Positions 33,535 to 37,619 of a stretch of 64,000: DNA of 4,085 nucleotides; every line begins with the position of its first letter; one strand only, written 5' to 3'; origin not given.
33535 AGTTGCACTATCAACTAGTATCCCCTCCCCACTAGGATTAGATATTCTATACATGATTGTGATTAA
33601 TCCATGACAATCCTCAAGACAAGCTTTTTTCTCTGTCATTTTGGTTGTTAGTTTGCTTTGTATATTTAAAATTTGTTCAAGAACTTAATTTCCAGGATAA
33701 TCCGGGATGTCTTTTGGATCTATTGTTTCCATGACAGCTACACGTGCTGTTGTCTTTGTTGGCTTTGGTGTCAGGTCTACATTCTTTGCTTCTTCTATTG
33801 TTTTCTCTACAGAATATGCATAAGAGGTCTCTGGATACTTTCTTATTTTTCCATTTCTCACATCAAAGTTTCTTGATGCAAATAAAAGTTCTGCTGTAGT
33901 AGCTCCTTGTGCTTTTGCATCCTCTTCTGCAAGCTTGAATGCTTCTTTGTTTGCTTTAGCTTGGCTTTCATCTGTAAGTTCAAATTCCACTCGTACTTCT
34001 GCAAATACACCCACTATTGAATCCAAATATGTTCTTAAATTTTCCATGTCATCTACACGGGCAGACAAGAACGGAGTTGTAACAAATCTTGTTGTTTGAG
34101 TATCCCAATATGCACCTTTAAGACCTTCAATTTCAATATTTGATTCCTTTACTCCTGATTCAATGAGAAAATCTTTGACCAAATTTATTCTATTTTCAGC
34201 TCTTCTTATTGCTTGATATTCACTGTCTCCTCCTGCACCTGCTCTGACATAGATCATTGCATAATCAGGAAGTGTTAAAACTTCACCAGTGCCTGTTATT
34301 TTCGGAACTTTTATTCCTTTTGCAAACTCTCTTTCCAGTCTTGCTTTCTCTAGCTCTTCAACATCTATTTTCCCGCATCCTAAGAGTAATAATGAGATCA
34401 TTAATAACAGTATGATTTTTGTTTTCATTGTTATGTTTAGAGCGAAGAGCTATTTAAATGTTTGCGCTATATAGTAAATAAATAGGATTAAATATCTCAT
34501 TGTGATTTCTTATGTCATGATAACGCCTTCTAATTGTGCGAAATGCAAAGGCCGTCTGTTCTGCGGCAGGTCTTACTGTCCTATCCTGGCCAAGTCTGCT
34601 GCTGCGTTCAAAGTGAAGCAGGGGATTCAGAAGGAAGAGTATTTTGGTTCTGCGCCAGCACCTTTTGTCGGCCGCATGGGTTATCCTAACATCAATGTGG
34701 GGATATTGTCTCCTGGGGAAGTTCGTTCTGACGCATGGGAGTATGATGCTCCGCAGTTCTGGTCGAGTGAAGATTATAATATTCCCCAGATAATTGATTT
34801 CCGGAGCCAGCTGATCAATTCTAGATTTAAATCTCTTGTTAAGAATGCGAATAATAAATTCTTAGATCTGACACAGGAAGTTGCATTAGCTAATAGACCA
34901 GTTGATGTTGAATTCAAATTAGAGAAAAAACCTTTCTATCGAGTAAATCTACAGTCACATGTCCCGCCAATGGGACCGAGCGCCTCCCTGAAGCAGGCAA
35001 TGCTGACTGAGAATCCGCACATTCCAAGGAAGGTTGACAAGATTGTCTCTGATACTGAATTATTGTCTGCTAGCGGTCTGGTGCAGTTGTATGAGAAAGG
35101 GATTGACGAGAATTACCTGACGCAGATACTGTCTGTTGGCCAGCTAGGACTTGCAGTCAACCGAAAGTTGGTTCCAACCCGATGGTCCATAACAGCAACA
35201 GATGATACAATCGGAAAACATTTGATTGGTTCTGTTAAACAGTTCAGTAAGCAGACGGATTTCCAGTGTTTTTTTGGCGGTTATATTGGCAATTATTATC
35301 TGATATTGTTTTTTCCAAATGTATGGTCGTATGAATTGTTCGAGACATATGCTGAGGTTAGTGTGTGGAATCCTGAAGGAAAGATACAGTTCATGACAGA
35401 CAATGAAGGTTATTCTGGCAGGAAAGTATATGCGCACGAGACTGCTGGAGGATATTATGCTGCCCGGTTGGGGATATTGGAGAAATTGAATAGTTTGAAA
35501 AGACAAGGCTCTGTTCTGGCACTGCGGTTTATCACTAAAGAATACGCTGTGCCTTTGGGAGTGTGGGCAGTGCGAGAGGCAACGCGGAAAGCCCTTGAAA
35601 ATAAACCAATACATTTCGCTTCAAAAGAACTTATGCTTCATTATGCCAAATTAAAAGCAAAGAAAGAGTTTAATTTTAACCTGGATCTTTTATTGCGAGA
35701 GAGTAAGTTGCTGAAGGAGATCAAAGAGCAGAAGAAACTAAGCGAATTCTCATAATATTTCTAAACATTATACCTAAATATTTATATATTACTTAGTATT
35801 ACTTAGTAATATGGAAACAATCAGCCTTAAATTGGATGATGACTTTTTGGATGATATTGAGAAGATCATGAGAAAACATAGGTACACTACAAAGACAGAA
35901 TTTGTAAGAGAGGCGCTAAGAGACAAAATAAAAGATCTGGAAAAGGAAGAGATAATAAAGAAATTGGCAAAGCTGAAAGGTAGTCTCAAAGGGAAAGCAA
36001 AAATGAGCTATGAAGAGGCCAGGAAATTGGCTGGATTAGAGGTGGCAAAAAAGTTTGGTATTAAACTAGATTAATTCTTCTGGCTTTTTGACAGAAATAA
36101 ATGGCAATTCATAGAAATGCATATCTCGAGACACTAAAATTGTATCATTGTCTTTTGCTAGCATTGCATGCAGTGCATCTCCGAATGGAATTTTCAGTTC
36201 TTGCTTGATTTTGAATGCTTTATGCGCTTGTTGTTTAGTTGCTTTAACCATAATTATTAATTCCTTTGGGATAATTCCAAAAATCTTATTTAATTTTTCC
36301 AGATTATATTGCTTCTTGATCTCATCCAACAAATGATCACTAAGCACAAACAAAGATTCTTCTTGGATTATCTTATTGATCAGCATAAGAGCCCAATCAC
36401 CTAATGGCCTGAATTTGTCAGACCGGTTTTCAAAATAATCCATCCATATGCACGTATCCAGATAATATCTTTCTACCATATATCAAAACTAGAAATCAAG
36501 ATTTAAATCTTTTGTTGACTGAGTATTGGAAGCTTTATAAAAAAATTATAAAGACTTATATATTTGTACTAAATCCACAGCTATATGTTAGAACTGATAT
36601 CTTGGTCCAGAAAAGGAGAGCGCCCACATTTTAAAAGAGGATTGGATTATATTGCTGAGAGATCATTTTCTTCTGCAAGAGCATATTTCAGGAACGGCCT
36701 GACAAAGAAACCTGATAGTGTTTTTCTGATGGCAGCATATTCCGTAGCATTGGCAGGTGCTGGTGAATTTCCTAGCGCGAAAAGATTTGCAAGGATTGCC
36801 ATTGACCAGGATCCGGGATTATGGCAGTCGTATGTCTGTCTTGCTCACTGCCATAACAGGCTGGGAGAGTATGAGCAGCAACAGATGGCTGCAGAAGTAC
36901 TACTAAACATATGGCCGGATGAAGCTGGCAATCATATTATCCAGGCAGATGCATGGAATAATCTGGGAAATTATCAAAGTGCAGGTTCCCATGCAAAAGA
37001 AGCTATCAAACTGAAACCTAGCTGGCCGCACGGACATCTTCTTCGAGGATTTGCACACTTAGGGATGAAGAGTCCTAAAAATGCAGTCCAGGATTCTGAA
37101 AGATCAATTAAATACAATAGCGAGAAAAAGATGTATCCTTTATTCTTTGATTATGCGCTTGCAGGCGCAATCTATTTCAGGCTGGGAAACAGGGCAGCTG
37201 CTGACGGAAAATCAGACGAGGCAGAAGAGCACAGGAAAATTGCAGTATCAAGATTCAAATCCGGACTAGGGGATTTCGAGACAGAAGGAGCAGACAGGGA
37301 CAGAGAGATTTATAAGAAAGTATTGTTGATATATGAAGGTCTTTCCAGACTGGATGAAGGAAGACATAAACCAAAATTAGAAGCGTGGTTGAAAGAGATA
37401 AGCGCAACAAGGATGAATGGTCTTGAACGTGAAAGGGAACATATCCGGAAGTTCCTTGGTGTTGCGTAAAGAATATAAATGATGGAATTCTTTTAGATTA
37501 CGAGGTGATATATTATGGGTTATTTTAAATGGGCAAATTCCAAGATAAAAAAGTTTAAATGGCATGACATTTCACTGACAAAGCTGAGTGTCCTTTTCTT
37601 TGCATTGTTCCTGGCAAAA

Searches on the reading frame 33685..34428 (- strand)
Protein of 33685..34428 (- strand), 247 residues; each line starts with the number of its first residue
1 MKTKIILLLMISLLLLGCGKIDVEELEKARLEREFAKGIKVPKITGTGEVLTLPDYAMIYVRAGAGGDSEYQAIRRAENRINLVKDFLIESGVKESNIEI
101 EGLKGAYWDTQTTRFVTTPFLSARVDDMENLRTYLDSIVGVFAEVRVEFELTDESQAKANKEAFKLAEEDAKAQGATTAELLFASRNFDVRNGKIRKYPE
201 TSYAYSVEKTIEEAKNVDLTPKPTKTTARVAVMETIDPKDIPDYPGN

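Call 26: search_protein_families(library=pfam, proteins=[window:33685-34428:-], max_evalue=0.001)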
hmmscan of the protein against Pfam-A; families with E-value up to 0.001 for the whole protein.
window:33685-34428:- (247 aa): 1 family
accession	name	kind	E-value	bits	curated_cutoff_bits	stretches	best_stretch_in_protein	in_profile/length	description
PF04402.19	SIMPL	-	2.3e-11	44.8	25.2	1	44-232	3-203/205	Protein of unknown function (DUF541)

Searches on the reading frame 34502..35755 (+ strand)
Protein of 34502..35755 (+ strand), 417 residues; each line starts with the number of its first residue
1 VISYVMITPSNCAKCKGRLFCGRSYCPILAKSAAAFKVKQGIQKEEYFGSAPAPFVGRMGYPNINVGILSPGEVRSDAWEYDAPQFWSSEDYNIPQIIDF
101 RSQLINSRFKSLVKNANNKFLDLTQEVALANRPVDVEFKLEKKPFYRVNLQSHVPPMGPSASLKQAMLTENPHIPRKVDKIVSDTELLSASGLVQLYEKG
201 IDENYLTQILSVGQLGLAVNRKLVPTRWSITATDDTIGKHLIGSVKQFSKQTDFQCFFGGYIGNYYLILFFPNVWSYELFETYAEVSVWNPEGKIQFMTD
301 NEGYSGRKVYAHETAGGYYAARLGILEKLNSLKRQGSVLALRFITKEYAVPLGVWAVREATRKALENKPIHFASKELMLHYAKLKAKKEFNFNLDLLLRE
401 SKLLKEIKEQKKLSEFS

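Call 25: search_protein_families(library=pfam, proteins=[window:34502-35755:+], max_evalue=0.001)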
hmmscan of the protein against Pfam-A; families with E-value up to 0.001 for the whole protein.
window:34502-35755:+ (417 aa): 2 families
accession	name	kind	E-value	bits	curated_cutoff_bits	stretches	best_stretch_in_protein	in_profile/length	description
PF04894.17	Nre_N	-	5.7e-84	282.6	25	1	20-290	1-270/270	Archaeal Nre, N-terminal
PF04895.17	Nre_C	-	8.1e-31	106.6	27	1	302-416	1-110/110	Archaeal Nre, C-terminal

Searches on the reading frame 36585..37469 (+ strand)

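Call 25: search_protein_families(library=pfam, proteins=[window:36585-37469:+], max_evalue=0.001)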
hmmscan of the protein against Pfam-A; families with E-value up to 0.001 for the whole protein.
window:36585-37469:+ (294 aa): 8 families
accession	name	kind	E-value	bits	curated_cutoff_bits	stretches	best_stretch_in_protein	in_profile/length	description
PF07719.23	TPR_2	-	2.8e-10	39.9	27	0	15-44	4-33/34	Tetratricopeptide repeat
PF13428.12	TPR_14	-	6.2e-07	29.9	23.5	0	19-52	8-41/44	Tetratricopeptide repeat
PF13431.12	TPR_17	-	2.3e-06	27.9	24.4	0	72-100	5-33/34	Tetratricopeptide repeat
PF00515.34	TPR_1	-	2.7e-06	27.4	27.8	0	123-145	10-32/34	Tetratricopeptide repeat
PF13424.12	TPR_12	-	9.3e-06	26.2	30.1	0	82-143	5-67/77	Tetratricopeptide repeat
PF13181.12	TPR_8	-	8.9e-05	22.8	25.7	0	126-145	13-32/34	Tetratricopeptide repeat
PF14559.12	TPR_19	-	0.00024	21.8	25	0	23-78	2-57/68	Tetratricopeptide repeat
PF13432.12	TPR_16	-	0.00055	20.8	32.7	0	17-78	2-63/65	Tetratricopeptide repeat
